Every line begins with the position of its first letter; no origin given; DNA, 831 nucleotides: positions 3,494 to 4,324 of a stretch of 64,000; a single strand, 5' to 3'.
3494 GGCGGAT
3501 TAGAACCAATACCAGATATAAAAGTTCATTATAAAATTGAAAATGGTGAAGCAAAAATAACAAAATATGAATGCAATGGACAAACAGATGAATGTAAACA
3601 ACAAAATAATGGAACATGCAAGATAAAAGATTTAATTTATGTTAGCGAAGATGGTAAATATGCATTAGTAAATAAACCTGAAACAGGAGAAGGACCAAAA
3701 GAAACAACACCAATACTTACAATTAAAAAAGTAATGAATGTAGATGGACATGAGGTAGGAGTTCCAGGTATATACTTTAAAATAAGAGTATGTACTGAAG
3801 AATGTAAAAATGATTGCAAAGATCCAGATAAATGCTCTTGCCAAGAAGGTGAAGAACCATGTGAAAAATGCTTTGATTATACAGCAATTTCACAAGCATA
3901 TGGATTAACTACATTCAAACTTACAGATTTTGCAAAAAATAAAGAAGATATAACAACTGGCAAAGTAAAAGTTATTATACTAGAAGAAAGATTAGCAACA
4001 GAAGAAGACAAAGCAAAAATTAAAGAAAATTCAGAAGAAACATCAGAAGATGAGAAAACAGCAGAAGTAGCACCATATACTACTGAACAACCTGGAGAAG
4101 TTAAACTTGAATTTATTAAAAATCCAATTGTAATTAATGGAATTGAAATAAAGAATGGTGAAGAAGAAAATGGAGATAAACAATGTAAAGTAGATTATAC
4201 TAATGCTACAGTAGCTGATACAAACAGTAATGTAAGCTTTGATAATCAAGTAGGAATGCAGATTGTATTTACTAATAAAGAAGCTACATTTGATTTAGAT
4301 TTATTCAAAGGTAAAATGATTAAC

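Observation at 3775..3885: Conserved 7-cysteine cluster inserted into an extracellular beta-sandwich domain (three copies)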

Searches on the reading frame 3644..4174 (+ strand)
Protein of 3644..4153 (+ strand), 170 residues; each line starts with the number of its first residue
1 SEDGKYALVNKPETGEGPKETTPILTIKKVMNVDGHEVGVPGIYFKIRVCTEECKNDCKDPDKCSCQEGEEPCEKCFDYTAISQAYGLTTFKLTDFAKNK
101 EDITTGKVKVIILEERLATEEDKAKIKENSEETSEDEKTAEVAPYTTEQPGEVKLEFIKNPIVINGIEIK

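Call 15: find_homologous_proteins(query=window:3644-4153:+, max_evalue=0.01)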
Query seq(170 aa): 87 candidates shared short words with the query, none scored E <= 0.01.

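Call 18: find_related_loci(query=A1, collection=genome_contigs, flank=10000)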
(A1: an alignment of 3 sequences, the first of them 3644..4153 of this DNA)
Query A1 (170 aa) in genome_contigs; peptide patterns used: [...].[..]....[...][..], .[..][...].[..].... (x = any residue, [..] = any of these).
232 stretches matched a pattern; 1 encode a relative of the query (tblastn E <= 1e-3); 1 distinct loci.
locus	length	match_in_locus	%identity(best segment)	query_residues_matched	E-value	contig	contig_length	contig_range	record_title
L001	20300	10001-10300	41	40-170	1e-16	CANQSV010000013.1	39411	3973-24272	MAG: uncultured Clostridia bacterium isolate Lapin-032__bin6 genome assembly, contig: Lapin-032__NODE_1684_length_39411_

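Call 24: find_related_loci(query=A2, collection=metagenome_contigs, flank=6000)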
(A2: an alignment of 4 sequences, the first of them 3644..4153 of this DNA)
Query A2 (170 aa) in metagenome_contigs; peptide patterns used: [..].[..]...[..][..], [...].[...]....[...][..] (x = any residue, [..] = any of these).
600 stretches matched a pattern, but none encodes a relative of the query by tblastn (E <= 1e-3).

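Call 27: search_protein_representatives(alignment_id=A1)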
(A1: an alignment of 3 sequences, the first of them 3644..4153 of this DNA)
Query: 3 sequences, 158 profile positions. Proteins with E-value up to 0.001 (for the whole library): 3; up to 1e-10: 2; up to 1e-30: 2. The best 3 are listed.
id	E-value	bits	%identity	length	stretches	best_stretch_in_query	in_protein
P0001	2.8e-53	196.4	-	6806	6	2-158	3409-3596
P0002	2.1e-47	177.3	-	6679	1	2-158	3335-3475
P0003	2.9e-04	37.1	-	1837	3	112-152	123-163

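Call 29: find_homologous_proteins(query=A2, max_evalue=0.01)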
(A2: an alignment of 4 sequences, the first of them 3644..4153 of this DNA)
Query A2 (4 sequences): 8000 candidates shared short words with the query, none scored E <= 0.01.

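Call 30: find_encoding_contigs(protein=P0002, flank=10000, max_places=6)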
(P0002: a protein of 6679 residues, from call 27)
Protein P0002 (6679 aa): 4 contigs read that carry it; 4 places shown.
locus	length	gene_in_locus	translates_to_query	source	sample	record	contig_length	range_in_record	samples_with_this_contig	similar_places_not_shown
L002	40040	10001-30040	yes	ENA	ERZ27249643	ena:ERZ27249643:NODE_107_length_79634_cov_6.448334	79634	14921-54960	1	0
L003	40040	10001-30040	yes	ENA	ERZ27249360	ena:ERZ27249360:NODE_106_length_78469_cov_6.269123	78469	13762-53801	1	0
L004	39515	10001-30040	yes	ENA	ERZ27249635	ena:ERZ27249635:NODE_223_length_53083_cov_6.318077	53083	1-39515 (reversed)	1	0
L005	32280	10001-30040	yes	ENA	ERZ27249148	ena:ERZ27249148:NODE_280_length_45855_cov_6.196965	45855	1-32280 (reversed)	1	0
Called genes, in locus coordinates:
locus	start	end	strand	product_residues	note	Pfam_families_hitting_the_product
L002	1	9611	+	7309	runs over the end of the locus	PF13620:CarboxypepD_reg (faint), PF17210:SdrD_B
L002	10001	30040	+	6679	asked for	PF17210:SdrD_B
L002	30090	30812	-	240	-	PF01171:ATP_bind_3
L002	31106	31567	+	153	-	PF00383:dCMP_cyt_deam_1, PF14437:MafB19-deam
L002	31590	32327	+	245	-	-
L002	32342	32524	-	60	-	-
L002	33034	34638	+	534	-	PF05496:RuvB_N (faint), PF13177:DNA_pol3_delta2, PF00004:AAA, PF22608:DNAX_ATPase_lid, PF12169:DNA_pol3_gamma3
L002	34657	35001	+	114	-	PF02575:YbaB_DNA_bd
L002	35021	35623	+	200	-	PF21176:RecR_HhH, PF02132:RecR_ZnF, PF01751:Toprim, PF13662:Toprim_4, PF21175:RecR_C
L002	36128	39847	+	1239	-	PF04563:RNA_pol_Rpb2_1, PF04561:RNA_pol_Rpb2_2, PF04565:RNA_pol_Rpb2_3, PF10385:RNA_pol_Rpb2_45, PF00562:RNA_pol_Rpb2_6, PF04560:RNA_pol_Rpb2_7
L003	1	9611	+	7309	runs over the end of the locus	PF13620:CarboxypepD_reg (faint), PF17210:SdrD_B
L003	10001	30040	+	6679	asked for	PF17210:SdrD_B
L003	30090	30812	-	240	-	PF01171:ATP_bind_3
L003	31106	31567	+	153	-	PF00383:dCMP_cyt_deam_1, PF14437:MafB19-deam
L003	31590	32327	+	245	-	-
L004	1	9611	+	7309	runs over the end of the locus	PF13620:CarboxypepD_reg (faint), PF17210:SdrD_B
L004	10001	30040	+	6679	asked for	PF17210:SdrD_B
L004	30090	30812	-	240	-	PF01171:ATP_bind_3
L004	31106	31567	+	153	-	PF00383:dCMP_cyt_deam_1, PF14437:MafB19-deam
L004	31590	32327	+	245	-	-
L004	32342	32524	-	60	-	-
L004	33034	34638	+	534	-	PF05496:RuvB_N (faint), PF13177:DNA_pol3_delta2, PF00004:AAA, PF22608:DNAX_ATPase_lid, PF12169:DNA_pol3_gamma3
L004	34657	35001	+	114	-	PF02575:YbaB_DNA_bd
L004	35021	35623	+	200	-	PF21176:RecR_HhH, PF02132:RecR_ZnF, PF01751:Toprim, PF13662:Toprim_4, PF21175:RecR_C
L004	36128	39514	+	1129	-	?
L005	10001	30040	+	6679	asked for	PF17210:SdrD_B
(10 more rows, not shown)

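Call 31: find_encoding_contigs(protein=P0001, flank=10000, max_places=6)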
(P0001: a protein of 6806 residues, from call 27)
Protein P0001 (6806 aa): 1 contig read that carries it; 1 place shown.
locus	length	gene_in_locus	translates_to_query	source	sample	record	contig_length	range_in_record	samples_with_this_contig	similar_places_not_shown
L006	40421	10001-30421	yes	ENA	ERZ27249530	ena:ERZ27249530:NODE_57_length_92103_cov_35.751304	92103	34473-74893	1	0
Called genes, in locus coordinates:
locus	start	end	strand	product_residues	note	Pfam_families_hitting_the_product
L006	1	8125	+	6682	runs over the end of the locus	-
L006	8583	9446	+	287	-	PF12784:PDDEXK_2, PF27070:HTH_Rpn_C (weak)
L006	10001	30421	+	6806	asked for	PF13620:CarboxypepD_reg (faint)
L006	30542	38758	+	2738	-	PF10091:Glycoamylase, PF06165:GH94_b-supersand, PF17167:Glyco_hydro_94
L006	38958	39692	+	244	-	PF00072:Response_reg, PF00486:Trans_reg_C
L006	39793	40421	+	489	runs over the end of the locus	PF00989:PAS (weak), PF00512:HisKA, PF02518:HATPase_c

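Call 53: search_protein_families(library=ncbifam, proteins=[window:3644-4153:+], max_evalue=0.1)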
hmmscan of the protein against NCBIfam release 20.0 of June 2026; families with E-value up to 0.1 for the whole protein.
window:3644-4153:+ (170 aa): 0 families

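Call 54: list_cluster_members(proteins=[P0001, P0002])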
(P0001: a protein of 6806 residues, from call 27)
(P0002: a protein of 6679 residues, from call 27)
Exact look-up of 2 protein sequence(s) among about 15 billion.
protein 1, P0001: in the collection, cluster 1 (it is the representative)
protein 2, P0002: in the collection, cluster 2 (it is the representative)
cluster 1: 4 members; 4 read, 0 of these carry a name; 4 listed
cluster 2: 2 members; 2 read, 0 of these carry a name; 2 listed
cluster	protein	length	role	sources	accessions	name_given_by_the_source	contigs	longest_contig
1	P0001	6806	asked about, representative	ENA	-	-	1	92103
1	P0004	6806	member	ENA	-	-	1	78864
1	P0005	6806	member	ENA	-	-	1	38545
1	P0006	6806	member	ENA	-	-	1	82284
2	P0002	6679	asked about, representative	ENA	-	-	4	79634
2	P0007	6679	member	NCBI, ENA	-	-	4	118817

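Call 56: find_encoding_contigs(protein=P0007, flank=10000, max_places=4)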
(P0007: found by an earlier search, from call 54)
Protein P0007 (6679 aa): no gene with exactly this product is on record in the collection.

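Call 70: predict_structure(alignment_id=A7)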
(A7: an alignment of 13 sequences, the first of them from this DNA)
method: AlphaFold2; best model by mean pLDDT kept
length: 163 residues; sequences in the alignment: 13
mean_pLDDT: 73.0   pTM: 0.71
mean pLDDT of the five models: 73.0, 71.5, 69.5, 66.9, 66.3
residues with pLDDT >= 90: 19; 70-90: 80; 50-70: 43; < 50: 21
segments of 3 or more residues with pLDDT < 50: 1-3, 119-122, 124-127
pLDDT, mean of each block of 10 residues (from residue 1): 58 73 72 89 82 73 89 83 59 86 87 65 48 53 86 71 49
secondary structure, 60 per line:
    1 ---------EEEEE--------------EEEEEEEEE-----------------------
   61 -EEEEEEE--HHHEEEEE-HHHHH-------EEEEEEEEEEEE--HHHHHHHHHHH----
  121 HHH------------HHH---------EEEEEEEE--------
elements in order: E10-14 E29-37 E62-68 E74-78 H80-84 E92-103 H106-116 E148-155

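Call 72: fold_search(model_id=the predicted structure, library=pdb)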
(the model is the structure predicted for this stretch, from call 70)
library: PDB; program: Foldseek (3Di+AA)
matches with E <= 10: 231; with E <= 0.001: 0
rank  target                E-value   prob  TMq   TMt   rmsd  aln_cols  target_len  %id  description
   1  4hss_B                5.2e-02  0.84  0.32  0.15   6.2       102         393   20  Structure of the Full-Length Major Pilin SpaD from Corynebacterium diphtheriae (released 2013-11-13)
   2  3qec                  1.3e-01  0.33  0.26  0.28   7.8       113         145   11  Crystal structure of a putative carbohydrate binding protein (PA1324) from Pseudomonas aeruginosa at 2.61 A resolution (released 2011-03-02)
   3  4hss_A                1.4e-01  0.33  0.27  0.13   8.0       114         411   18  Structure of the Full-Length Major Pilin SpaD from Corynebacterium diphtheriae (released 2013-11-13)
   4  7cbs_A                1.7e-01  0.51  0.30  0.35   5.9       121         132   11  Crystal structure of SpaB basal pilin from Lactobacillus rhamnosus GG (released 2020-12-30)
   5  6vjb                  2.2e-01  0.09  0.19  0.04  12.0       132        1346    9  Crystal structure of a catalytically inactive CXC Chemokine-degrading protease SpyCEP from Streptococcus pyogenes (released 2020-04-15)
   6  5mvx                  2.6e-01  0.14  0.22  0.15  10.3       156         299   13  Human DLL4 C2-EGF3 (released 2017-06-14)
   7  6yoa_B                2.8e-01  0.21  0.20  0.23   5.4        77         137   17  Lig v 1 structure and the inflammatory response to the Ole e 1 protein family (released 2020-05-13)
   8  1fie_B                2.8e-01  0.09  0.21  0.07  12.4       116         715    4  RECOMBINANT HUMAN COAGULATION FACTOR XIII (released 1997-02-12)
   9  7cbs_B                3.1e-01  0.41  0.31  0.37   5.7       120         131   12  Crystal structure of SpaB basal pilin from Lactobacillus rhamnosus GG (released 2020-12-30)
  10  7cbs_C                3.5e-01  0.41  0.31  0.37   5.7       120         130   11  Crystal structure of SpaB basal pilin from Lactobacillus rhamnosus GG (released 2020-12-30)
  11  7kzp_Q                4.8e-01  0.09  0.21  0.06   7.0       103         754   12  Structure of the human Fanconi anaemia Core complex (released 2021-03-10)
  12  9jz1_B                5.1e-01  0.08  0.20  0.14  14.1       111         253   12  Crystal structure of Nir2 C-terminal domain in complex with phosphate (released 2025-10-15)
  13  7kzp_P                5.4e-01  0.11  0.22  0.06   5.8       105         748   11  Structure of the human Fanconi anaemia Core complex (released 2021-03-10)
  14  7q62_B                5.7e-01  0.15  0.28  0.07  14.4       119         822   10  Structure of TEV cleaved A2ML1 dimer (A2ML1-TT dimer) (released 2022-04-20)
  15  7cbs_L                6.1e-01  0.25  0.28  0.36   5.2       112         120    9  Crystal structure of SpaB basal pilin from Lactobacillus rhamnosus GG (released 2020-12-30)
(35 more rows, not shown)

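Call 83: find_related_loci(query=A2, collection=viral_contigs, flank=3000)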
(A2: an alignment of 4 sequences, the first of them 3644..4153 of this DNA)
Query A2 (170 aa) in viral_contigs; peptide patterns used: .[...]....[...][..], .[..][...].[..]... (x = any residue, [..] = any of these).
265 stretches matched a pattern, but none encodes a relative of the query by tblastn (E <= 1e-3).

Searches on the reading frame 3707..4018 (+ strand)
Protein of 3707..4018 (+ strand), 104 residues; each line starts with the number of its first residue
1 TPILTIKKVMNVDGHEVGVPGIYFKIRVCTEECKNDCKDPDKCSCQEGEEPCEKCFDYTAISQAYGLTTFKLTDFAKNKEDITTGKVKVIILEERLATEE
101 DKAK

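Call 16: search_solved_structures(query=window:3707-4018:+, max_evalue=10, show_alignments=3)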
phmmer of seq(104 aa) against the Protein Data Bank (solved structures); distinct sequences matched with E-value up to 10: 1.
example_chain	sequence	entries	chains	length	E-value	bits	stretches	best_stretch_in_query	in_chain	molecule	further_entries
6dt1_A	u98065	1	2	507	0.26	14.6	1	44-104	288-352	DNA ligase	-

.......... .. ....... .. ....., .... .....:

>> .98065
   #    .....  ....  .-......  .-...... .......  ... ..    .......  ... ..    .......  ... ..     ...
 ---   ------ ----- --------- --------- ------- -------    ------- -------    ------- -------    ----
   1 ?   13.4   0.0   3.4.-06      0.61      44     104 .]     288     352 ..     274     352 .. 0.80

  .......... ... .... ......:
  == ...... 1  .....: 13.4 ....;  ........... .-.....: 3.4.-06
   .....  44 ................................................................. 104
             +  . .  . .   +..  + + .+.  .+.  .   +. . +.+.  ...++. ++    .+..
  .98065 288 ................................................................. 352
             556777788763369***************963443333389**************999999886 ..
